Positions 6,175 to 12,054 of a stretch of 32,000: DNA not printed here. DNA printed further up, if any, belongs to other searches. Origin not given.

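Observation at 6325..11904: Covalent UvrA heterodimer with complementary domain erosion in the two halves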

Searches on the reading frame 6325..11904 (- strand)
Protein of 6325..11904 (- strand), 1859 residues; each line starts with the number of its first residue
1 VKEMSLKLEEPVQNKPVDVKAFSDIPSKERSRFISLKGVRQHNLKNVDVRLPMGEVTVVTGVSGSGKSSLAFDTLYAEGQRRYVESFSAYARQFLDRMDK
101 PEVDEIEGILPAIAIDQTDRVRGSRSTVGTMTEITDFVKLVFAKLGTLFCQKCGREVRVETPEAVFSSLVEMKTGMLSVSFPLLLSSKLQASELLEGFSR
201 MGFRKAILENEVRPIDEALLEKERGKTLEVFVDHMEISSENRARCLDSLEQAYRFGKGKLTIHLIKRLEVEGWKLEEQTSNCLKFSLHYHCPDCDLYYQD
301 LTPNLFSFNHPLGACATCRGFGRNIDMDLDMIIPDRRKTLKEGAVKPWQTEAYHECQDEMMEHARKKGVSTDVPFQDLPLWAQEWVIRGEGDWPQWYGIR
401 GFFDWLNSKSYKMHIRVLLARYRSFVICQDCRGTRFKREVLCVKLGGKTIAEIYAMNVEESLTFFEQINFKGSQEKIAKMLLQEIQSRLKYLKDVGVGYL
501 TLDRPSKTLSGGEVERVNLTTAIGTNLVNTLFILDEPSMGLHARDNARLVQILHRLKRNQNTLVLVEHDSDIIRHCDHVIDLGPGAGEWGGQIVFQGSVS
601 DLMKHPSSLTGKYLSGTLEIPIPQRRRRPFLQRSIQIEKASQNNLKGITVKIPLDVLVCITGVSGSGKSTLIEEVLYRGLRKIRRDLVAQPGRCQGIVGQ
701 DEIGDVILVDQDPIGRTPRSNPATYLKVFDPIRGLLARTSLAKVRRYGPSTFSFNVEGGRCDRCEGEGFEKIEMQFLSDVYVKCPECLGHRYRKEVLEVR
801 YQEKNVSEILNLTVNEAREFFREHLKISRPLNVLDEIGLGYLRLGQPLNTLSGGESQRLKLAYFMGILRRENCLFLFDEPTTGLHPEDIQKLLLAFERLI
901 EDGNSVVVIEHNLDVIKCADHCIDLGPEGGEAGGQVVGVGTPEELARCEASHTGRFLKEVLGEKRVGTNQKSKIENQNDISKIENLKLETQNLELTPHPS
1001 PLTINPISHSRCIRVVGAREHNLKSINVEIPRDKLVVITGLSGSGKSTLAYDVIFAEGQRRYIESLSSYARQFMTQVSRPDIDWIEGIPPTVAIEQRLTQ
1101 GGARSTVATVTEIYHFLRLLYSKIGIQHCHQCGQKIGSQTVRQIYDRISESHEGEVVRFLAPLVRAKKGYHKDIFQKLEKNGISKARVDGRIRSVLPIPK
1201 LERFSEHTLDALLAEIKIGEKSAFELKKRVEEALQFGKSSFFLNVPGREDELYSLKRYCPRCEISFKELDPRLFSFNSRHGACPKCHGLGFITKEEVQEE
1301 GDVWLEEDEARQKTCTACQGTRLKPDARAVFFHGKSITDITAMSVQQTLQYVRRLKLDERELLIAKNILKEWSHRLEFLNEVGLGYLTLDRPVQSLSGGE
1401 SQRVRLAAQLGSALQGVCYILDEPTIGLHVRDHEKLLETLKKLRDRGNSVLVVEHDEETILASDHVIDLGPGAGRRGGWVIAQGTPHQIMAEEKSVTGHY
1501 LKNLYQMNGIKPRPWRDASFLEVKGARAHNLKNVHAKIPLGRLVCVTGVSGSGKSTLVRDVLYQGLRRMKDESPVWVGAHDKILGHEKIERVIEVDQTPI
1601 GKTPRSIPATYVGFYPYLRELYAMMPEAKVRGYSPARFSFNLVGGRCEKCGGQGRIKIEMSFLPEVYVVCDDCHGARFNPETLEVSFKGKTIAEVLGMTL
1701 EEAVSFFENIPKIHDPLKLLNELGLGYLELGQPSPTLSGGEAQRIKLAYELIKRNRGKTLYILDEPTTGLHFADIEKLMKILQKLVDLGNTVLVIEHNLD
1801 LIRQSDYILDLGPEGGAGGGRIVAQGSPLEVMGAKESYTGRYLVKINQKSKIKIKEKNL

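Call 3: search_protein_families(library=pfam, proteins=[window:6325-11904:-], max_evalue=0.01)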
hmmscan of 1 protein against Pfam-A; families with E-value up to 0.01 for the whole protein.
window:6325-11904:- (1859 aa): 43 families (the best 25 are shown)
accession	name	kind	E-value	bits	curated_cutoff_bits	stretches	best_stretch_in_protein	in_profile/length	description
PF00005.33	ABC_tran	-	1.5e-43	149.2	25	4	1323-1425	35-136/137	ABC transporter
PF17760.6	UvrA_inter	-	8.6e-33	112.9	23.3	2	1139-1240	1-102/109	UvrA interaction domain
PF02463.25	SMC_N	-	2e-23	83.4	40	0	1490-1808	112-208/220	RecF/RecN/SMC N terminal domain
PF13191.12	AAA_16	-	4.7e-18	66.7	32.6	1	1537-1563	22-46/167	AAA ATPase domain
PF13555.12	AAA_29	-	4.6e-17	61.9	27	0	650-672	17-39/61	P-loop containing region of AAA domain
PF13304.12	AAA_21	-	3.2e-15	57.4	27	0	1743-1785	244-286/304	AAA domain, putative AbiEii toxin, Type IV TA system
PF20703.3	nSTAND1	-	5e-13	49.9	27.1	0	1527-1576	19-68/379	Novel STAND NTPase 1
PF06745.19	ATPase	-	2.7e-12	47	26.6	0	1537-1570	15-48/231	KaiC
PF13476.12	AAA_23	-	4.1e-12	47.6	27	0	34-70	2-35/201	AAA domain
PF13238.12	AAA_18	-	9.5e-12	45.9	29.4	0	658-688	1-32/128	AAA domain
PF03193.22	RsgA_GTPase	-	1e-11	45.4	30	0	1522-1562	88-127/174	RsgA GTPase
PF13481.12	AAA_25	-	2e-11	44.3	27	0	46-75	25-54/195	AAA domain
PF17755.6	UvrA_DNA-bind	-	5.2e-11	43.2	23.2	1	328-392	1-65/110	UvrA DNA-binding domain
PF20720.3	nSTAND3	-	7.8e-11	42.3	27.2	0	1032-1055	16-39/155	Novel STAND NTPase 3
PF13671.12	AAA_33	-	1.2e-10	42.3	27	0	1035-1053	1-19/143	AAA domain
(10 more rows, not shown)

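Call 4: search_protein_families(library=ncbifam, proteins=[window:6325-11904:-], max_evalue=0.001)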
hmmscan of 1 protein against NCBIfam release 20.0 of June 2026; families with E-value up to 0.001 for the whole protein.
window:6325-11904:- (1859 aa): 231 families (the best 25 are shown)
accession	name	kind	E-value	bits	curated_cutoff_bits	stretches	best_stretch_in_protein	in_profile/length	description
NF001503.0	PRK00349.1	equivalog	0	2277.3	1147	3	32-961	4-941/943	excinuclease ABC subunit UvrA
TIGR00630.1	uvra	equivalog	0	2204.5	729.8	3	34-946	2-924/924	excinuclease ABC subunit UvrA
NF001885.0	PRK00635.1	equivalog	0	1249.5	3054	3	34-964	6-922/1809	excinuclease ABC subunit A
TIGR03608.1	L_ocin_972_ABC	subfamily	6.9e-71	238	254.85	4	1369-1469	109-206/206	putative bacteriocin export ABC transporter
NF040873.1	AztA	equivalog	4.5e-70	235.1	220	4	1377-1469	102-191/191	zinc ABC transporter ATP-binding protein AztA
TIGR04521.1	ECF_ATPase_2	equivalog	1.5e-68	230.9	330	4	1377-1501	126-244/279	energy-coupling factor transporter ATPase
TIGR02857.1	CydD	equivalog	1.3e-67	229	435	4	1718-1811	439-529/529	thiol reductant ABC exporter subunit CydD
NF010068.0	PRK13548.1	equivalog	5.6e-63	212.5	261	4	1719-1835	121-234/261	heme ABC transporter ATP-binding protein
TIGR04520.1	ECF_ATPase_1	equivalog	8.4e-63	212.3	315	4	1378-1500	120-234/269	energy-coupling factor transporter ATPase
TIGR02673.1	FtsE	equivalog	9.9e-59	198.6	264.85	4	1719-1805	121-203/214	cell division ATP-binding protein FtsE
TIGR03873.1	F420-0_ABC_ATP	hypoth_equivalog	2.3e-56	190.9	372.4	4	1389-1493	131-228/256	putative F420-0 ABC transporter ATP-binding protein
TIGR01166.1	cbiO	subfamily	2.3e-55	187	211.8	4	1379-1458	112-188/190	cobalt ABC transporter, ATP-binding protein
TIGR02315.1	ABC_phnC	equivalog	4.6e-53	180.1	266.1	6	483-604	121-235/243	phosphonate ABC transporter ATP-binding protein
NF000355.4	ribo_prot_ABC_F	equivalog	7.2e-52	176.9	380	4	456-582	59-187/499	ribosomal protection-like ABC-F family protein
NF008409.0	PRK11231.1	equivalog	8.9e-51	172.7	375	4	1389-1493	132-229/255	Fe(3+) dicitrate ABC transporter ATP-binding protein FecE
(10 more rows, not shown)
